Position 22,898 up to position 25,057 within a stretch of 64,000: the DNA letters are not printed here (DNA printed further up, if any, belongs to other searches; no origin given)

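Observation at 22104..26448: Recurring three-gene cassette GT2 / AsnB-family amidotransferase / large polytopic membrane protein (copy 1; copy 2 at 38007-42551)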

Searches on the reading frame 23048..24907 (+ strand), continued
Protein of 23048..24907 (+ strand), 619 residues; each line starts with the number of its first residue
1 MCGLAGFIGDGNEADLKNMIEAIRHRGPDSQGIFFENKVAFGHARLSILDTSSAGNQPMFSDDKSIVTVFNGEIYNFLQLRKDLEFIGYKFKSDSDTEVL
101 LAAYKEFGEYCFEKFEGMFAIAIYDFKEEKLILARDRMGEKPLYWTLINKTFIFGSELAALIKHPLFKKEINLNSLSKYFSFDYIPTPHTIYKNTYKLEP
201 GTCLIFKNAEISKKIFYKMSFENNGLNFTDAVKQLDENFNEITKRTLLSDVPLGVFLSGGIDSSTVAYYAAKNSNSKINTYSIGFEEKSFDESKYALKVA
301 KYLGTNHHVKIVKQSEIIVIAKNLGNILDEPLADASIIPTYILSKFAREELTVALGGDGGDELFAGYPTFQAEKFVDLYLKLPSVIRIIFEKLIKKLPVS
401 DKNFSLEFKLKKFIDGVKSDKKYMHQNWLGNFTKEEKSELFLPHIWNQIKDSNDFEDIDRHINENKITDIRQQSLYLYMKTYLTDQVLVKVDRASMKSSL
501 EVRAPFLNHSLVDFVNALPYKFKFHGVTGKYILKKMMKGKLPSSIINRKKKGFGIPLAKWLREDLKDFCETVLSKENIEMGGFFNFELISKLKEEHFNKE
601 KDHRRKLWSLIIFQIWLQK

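Call 50: search_protein_families(library=pfam, proteins=[L013:11933-13270:+, L016:8925-10088:+, L018:11964-13317:+, L019:6838-8019:+, L022:12063-13010:+, L023:6612-7784:+, L032:12002-13339:+, L053:11809-12756:+, L057:11875-12675:+, L041:6795-7376:+], max_evalue=0.001)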
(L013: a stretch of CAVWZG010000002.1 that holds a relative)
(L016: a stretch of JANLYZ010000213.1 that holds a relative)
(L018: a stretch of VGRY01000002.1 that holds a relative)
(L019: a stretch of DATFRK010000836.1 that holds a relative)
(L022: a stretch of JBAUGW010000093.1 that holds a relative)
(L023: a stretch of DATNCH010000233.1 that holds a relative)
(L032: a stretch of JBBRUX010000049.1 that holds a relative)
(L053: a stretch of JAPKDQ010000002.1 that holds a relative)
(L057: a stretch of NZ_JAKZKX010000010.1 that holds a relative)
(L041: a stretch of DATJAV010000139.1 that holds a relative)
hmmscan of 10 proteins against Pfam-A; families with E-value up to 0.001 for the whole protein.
L013:11933-13270:+ (446 aa): 7 families
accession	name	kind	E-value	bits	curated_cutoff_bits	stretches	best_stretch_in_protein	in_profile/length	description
PF00448.28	SRP54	-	5.8e-73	245.2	22.7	1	99-294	1-196/196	SRP54-type protein, GTPase domain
PF02978.25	SRP_SPB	-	1.3e-33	115.6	27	1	325-424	1-91/91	Signal peptide binding domain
PF02881.24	SRP54_N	-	1e-20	74.1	22.4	1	5-82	1-75/75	SRP54-type protein, helical bundle domain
PF13401.12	AAA_22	-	1.8e-07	32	27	1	99-216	5-119/130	AAA domain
PF01656.29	CbiA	-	3e-05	24.4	25.4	1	109-253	9-88/125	CobQ/CobB/MinD/ParA nucleotide binding domain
PF06414.18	Zeta_toxin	-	6.6e-05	22.9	22.3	1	97-190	14-103/199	Zeta toxin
PF13191.12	AAA_16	-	0.0003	21.8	32.6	1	95-222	20-141/167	AAA ATPase domain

L016:8925-10088:+ (388 aa): 0 families

L018:11964-13317:+ (451 aa): 0 families

L019:6838-8019:+ (394 aa): 1 family
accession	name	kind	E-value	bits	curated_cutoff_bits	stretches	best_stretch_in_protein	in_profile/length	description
PF09492.16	Pec_lyase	-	0.00027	20.7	22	0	203-246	39-82/292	Pectic acid lyase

L022:12063-13010:+ (316 aa): 5 families
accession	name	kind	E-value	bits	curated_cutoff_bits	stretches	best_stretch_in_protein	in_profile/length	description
PF00561.26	Abhydrolase_1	-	1.1e-40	140.3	25.8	1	36-297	2-241/245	alpha/beta hydrolase fold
PF12146.15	Hydrolase_4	-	7.9e-15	55.2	27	1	61-296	32-234/239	Serine aminopeptidase, S33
PF12697.13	Abhydrolase_6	-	1.8e-10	42.3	26.3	1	37-297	1-207/217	Alpha/beta hydrolase family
PF08386.16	Abhydrolase_4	-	0.00013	22.5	21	1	252-311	31-89/103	TAP-like protein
PF00326.27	Peptidase_S9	-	0.00017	21.6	22.6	0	63-126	17-88/213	Prolyl oligopeptidase family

L023:6612-7784:+ (391 aa): 0 families

L032:12002-13339:+ (446 aa): 2 families
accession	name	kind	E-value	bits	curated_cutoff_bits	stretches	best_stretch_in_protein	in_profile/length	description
PF00005.33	ABC_tran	-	2e-32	113.1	25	1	17-169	1-137/137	ABC transporter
PF00990.26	GGDEF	-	6.6e-17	62.2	23.8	1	284-437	1-156/161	Diguanylate cyclase, GGDEF domain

L053:11809-12756:+ (316 aa): 7 families
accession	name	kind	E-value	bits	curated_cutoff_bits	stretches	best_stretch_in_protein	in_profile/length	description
PF08241.18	Methyltransf_11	-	4e-16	59.9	21.2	1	84-183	1-93/95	Methyltransferase domain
PF13649.12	Methyltransf_25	-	5.5e-12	46.6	27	1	83-181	1-97/97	Methyltransferase domain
PF13489.12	Methyltransf_23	-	1.5e-11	44.7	27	1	68-190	9-121/164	Methyltransferase domain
PF13847.12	Methyltransf_31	-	5.3e-10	39.6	27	1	79-189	3-113/145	Methyltransferase domain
PF01209.24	Ubie_methyltran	-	1.1e-09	38.4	20.1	1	70-186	38-152/233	ubiE/COQ5 methyltransferase family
PF08242.18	Methyltransf_12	-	1.9e-09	38.6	30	1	84-183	1-98/98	Methyltransferase domain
PF07021.18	MetW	-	1.8e-05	24.9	21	1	79-179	13-104/193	Methionine biosynthesis protein MetW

L057:11875-12675:+ (267 aa): 5 families
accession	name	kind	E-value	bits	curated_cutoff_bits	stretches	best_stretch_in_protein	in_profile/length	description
PF13489.12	Methyltransf_23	-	8.1e-13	48.9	27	1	55-179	12-123/164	Methyltransferase domain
PF08242.18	Methyltransf_12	-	1e-10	42.7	30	1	69-169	1-97/98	Methyltransferase domain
PF08241.18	Methyltransf_11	-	3.3e-10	40.9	21.2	1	70-170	2-93/95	Methyltransferase domain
PF13649.12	Methyltransf_25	-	6.9e-06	27.1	27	1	69-168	2-97/97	Methyltransferase domain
PF13847.12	Methyltransf_31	-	1.5e-05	25.1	27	1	65-171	4-108/145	Methyltransferase domain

L041:6795-7376:+ (194 aa): 0 families

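Call 51: find_encoding_contigs(protein=P0049, flank=10000, max_places=1)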
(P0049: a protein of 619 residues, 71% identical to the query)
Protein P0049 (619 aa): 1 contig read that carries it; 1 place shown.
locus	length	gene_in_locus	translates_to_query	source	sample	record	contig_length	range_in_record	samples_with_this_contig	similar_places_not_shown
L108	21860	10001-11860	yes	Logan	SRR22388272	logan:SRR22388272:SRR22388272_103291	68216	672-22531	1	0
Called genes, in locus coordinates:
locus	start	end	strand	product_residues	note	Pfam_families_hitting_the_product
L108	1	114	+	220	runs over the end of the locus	PF13489:Methyltransf_23, PF13847:Methyltransf_31 (faint), PF08241:Methyltransf_11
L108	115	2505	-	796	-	-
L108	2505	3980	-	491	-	-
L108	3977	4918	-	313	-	PF01073:3Beta_HSD, PF01370:Epimerase, PF04321:RmlD_sub_bind, PF07993:NAD_binding_4 (faint), PF16363:GDP_Man_Dehyd, PF02719:Polysacc_synt_2 (weak)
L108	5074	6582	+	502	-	PF13231:PMT_2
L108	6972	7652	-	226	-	PF08241:Methyltransf_11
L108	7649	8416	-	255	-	PF03848:TehB (weak), PF08003:Methyltransf_9, PF13489:Methyltransf_23, PF05175:MTS, PF13847:Methyltransf_31, PF08241:Methyltransf_11, PF08242:Methyltransf_12, PF13649:Methyltransf_25, +1 more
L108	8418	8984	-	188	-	PF08242:Methyltransf_12 (weak), PF13489:Methyltransf_23, PF08241:Methyltransf_11, PF13649:Methyltransf_25 (faint)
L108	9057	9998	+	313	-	PF00535:Glycos_transf_2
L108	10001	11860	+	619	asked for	PF13522:GATase_6, PF12481:DUF3700 (weak), PF13537:GATase_7, PF02540:NAD_synthase (weak), PF00733:Asn_synthase, PF06508:QueC (weak)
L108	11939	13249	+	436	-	PF03721:UDPG_MGDP_dh_N, PF00984:UDPG_MGDP_dh, PF03720:UDPG_MGDP_dh_C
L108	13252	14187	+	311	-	PF01073:3Beta_HSD, PF01370:Epimerase, PF02719:Polysacc_synt_2, PF04321:RmlD_sub_bind, PF13460:NAD_binding_10 (weak), PF16363:GDP_Man_Dehyd, PF07993:NAD_binding_4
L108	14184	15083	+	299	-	PF01073:3Beta_HSD, PF01370:Epimerase, PF02719:Polysacc_synt_2, PF04321:RmlD_sub_bind, PF13460:NAD_binding_10, PF16363:GDP_Man_Dehyd, PF07993:NAD_binding_4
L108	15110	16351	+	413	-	PF01943:Polysacc_synt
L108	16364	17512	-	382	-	PF08484:Methyltransf_14 (weak)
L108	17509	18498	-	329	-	PF08013:GatZ_KbaZ-like (weak)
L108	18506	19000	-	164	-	PF08282:Hydrolase_3 (faint)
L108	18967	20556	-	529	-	-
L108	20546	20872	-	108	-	PF01050:MannoseP_isomer, PF07883:Cupin_2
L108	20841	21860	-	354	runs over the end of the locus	-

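Call 52: find_encoding_contigs(protein=P0087, flank=7000, max_places=1)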
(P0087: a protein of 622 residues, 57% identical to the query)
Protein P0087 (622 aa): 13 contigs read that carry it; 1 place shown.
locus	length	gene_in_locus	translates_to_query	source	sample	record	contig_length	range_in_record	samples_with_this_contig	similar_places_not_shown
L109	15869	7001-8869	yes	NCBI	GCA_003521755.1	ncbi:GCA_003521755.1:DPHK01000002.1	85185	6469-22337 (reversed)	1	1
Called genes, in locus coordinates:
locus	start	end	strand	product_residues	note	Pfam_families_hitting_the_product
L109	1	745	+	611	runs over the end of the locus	PF13522:GATase_6, PF12481:DUF3700 (weak), PF13537:GATase_7, PF00733:Asn_synthase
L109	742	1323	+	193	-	PF13489:Methyltransf_23, PF08241:Methyltransf_11, PF08242:Methyltransf_12 (weak), PF01209:Ubie_methyltran (faint), PF13649:Methyltransf_25, PF13847:Methyltransf_31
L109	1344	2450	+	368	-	PF13439:Glyco_transf_4 (weak), PF00534:Glycos_transf_1, PF13692:Glyco_trans_1_4, PF13524:Glyco_trans_1_2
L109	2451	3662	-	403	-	PF13439:Glyco_transf_4 (faint), PF00534:Glycos_transf_1, PF20706:GT4-conflict, PF13692:Glyco_trans_1_4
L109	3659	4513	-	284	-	PF05050:Methyltransf_21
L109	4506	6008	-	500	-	PF01943:Polysacc_synt, PF13440:Polysacc_synt_3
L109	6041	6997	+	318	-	PF00535:Glycos_transf_2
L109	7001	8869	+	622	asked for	PF12481:DUF3700 (faint), PF13522:GATase_6, PF13537:GATase_7, PF00733:Asn_synthase, PF06508:QueC (weak)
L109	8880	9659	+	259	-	PF13489:Methyltransf_23, PF08003:Methyltransf_9, PF03848:TehB (weak), PF13847:Methyltransf_31, PF08241:Methyltransf_11, PF08242:Methyltransf_12, PF13649:Methyltransf_25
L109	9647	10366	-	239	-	PF02353:CMAS (weak), PF05219:DREV (weak), PF05401:NodS (weak), PF13489:Methyltransf_23, PF13847:Methyltransf_31, PF08241:Methyltransf_11, PF08242:Methyltransf_12, PF13649:Methyltransf_25, +3 more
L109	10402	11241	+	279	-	PF05148:Methyltransf_8 (weak), PF01209:Ubie_methyltran (faint), PF08242:Methyltransf_12 (faint), PF13489:Methyltransf_23, PF08241:Methyltransf_11, PF13649:Methyltransf_25 (weak), PF13847:Methyltransf_31 (weak)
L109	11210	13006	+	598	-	-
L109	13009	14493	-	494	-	PF05159:Capsule_synth (weak)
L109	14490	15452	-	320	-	PF13489:Methyltransf_23, PF13847:Methyltransf_31, PF08241:Methyltransf_11, PF08242:Methyltransf_12, PF13649:Methyltransf_25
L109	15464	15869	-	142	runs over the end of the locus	PF00903:Glyoxalase, PF12681:Glyoxalase_2 (weak), PF13669:Glyoxalase_4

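Call 53: find_encoding_contigs(protein=P0101, flank=7000, max_places=1)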
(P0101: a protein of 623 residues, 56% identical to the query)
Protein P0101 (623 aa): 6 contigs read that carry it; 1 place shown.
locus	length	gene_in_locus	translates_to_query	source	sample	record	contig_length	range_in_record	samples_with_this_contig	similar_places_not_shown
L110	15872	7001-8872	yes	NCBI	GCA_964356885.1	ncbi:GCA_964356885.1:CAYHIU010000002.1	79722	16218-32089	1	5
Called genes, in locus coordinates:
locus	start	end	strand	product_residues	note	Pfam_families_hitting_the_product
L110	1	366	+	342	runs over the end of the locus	PF00534:Glycos_transf_1, PF13692:Glyco_trans_1_4, PF13524:Glyco_trans_1_2 (weak)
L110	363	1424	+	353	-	PF13439:Glyco_transf_4 (weak), PF13692:Glyco_trans_1_4, PF00534:Glycos_transf_1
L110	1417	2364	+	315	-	PF03848:TehB (weak), PF13489:Methyltransf_23, PF01209:Ubie_methyltran (weak), PF02527:GidB (weak), PF08241:Methyltransf_11, PF08242:Methyltransf_12, PF13649:Methyltransf_25, PF13847:Methyltransf_31, +1 more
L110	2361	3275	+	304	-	-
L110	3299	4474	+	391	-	PF00534:Glycos_transf_1, PF13692:Glyco_trans_1_4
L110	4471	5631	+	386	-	PF01075:Glyco_transf_9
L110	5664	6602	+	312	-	PF00535:Glycos_transf_2, PF10111:Glyco_tranf_2_2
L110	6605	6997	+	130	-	PF04138:GtrA_DPMS_TM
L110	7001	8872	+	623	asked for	PF12481:DUF3700 (weak), PF13522:GATase_6, PF13537:GATase_7, PF00733:Asn_synthase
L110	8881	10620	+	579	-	-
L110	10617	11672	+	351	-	-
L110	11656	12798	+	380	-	-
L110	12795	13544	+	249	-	PF01522:Polysacc_deac_1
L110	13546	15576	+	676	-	PF13439:Glyco_transf_4, PF13579:Glyco_trans_4_4, PF00534:Glycos_transf_1, PF13692:Glyco_trans_1_4, PF13489:Methyltransf_23, PF01209:Ubie_methyltran, PF08241:Methyltransf_11, PF08242:Methyltransf_12, +4 more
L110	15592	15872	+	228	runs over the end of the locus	PF02348:CTP_transf_3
